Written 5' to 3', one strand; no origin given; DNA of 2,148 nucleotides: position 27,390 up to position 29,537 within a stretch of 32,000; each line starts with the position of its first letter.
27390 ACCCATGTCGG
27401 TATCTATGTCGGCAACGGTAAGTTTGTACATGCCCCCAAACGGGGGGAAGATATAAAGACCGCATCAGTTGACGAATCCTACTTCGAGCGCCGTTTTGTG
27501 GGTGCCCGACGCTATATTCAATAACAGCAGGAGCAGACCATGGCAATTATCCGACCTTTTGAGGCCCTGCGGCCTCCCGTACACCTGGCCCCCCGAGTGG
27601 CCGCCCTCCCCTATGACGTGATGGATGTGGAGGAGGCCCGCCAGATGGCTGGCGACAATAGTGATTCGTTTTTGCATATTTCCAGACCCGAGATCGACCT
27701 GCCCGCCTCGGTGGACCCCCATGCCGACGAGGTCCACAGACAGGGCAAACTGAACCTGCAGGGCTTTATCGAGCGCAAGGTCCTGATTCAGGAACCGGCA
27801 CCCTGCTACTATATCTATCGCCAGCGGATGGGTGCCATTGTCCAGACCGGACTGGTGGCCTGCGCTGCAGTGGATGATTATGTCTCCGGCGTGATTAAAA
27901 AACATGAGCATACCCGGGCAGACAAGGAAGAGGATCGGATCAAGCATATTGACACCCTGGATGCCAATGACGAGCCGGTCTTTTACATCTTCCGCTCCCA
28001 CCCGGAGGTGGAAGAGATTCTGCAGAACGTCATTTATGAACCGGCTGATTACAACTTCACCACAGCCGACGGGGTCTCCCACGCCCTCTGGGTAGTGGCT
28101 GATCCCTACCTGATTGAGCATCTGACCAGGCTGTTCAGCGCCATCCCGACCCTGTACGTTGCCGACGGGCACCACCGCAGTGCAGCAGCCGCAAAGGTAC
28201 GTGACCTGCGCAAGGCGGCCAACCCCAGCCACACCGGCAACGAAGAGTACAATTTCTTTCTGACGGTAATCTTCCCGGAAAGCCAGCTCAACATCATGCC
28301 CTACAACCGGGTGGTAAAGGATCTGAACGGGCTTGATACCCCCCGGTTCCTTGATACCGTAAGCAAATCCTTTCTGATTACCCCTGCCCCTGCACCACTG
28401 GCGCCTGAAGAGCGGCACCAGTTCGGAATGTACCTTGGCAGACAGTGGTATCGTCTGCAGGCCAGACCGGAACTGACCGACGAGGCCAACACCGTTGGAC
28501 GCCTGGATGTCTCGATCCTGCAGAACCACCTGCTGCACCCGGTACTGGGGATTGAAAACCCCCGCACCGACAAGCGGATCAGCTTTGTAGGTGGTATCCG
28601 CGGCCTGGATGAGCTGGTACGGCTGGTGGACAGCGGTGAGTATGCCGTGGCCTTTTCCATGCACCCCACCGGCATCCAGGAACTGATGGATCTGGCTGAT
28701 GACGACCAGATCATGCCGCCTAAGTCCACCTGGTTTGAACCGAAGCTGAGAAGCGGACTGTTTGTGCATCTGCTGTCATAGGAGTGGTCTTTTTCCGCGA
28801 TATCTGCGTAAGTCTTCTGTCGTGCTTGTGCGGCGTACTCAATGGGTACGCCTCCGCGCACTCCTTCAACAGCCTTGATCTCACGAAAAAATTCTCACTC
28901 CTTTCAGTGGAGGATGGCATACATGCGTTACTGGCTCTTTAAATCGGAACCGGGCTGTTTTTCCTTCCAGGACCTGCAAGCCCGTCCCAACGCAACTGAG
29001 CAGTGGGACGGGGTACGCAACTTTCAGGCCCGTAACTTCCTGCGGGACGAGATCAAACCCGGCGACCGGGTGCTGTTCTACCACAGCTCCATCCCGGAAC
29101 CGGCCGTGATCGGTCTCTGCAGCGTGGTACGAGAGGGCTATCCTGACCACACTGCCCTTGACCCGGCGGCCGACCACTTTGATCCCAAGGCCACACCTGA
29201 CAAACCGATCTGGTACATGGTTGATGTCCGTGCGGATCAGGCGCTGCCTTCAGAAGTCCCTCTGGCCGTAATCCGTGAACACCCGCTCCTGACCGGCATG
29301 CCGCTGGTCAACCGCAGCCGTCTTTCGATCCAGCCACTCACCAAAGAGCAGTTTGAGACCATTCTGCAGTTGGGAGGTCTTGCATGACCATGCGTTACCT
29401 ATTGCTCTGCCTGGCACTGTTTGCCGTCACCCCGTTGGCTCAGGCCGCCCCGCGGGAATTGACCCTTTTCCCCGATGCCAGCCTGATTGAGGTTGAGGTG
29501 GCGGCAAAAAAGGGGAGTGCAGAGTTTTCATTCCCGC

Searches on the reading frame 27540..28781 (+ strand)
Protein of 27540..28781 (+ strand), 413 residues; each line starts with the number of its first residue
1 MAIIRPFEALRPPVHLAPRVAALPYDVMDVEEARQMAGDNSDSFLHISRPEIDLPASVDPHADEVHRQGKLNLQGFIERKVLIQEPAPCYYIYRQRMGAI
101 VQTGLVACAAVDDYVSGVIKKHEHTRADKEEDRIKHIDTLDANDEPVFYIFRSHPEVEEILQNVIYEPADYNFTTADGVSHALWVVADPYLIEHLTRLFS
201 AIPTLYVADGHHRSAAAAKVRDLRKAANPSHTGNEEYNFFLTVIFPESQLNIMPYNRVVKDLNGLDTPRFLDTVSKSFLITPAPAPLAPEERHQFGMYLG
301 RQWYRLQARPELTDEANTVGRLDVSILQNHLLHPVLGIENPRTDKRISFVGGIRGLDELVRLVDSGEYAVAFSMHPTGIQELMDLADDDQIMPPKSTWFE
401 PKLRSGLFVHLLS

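Call 69: search_protein_families(library=pfam, proteins=[window:27540-28781:+])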
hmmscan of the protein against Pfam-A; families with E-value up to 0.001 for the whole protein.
window:27540-28781:+ (413 aa): 1 family
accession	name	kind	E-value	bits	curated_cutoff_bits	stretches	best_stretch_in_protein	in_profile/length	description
PF06245.16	DUF1015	-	4e-110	368.2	25.8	1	4-325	1-325/325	Protein of unknown function (DUF1015)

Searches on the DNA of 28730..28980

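Call 11: search_rna_families(source=window, start=28730, end=28980, threshold=evalue, max_evalue=10, show_alignments=2)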
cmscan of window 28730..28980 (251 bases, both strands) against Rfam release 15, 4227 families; matches with E-value up to 10: 0.
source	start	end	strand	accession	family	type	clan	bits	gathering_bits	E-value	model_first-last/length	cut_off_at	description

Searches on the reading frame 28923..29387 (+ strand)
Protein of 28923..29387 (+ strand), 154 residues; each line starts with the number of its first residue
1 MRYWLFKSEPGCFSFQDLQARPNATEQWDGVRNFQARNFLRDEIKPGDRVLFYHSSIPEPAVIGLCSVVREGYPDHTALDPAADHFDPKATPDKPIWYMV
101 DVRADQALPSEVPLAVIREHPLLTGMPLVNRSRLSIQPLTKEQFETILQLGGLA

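Call 69: search_protein_families(library=pfam, proteins=[window:28923-29387:+])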
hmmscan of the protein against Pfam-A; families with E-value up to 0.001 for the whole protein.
window:28923-29387:+ (154 aa): 1 family
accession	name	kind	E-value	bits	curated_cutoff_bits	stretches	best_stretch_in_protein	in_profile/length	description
PF01878.24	EVE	-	6.5e-52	175.8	23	1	2-150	1-145/145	EVE domain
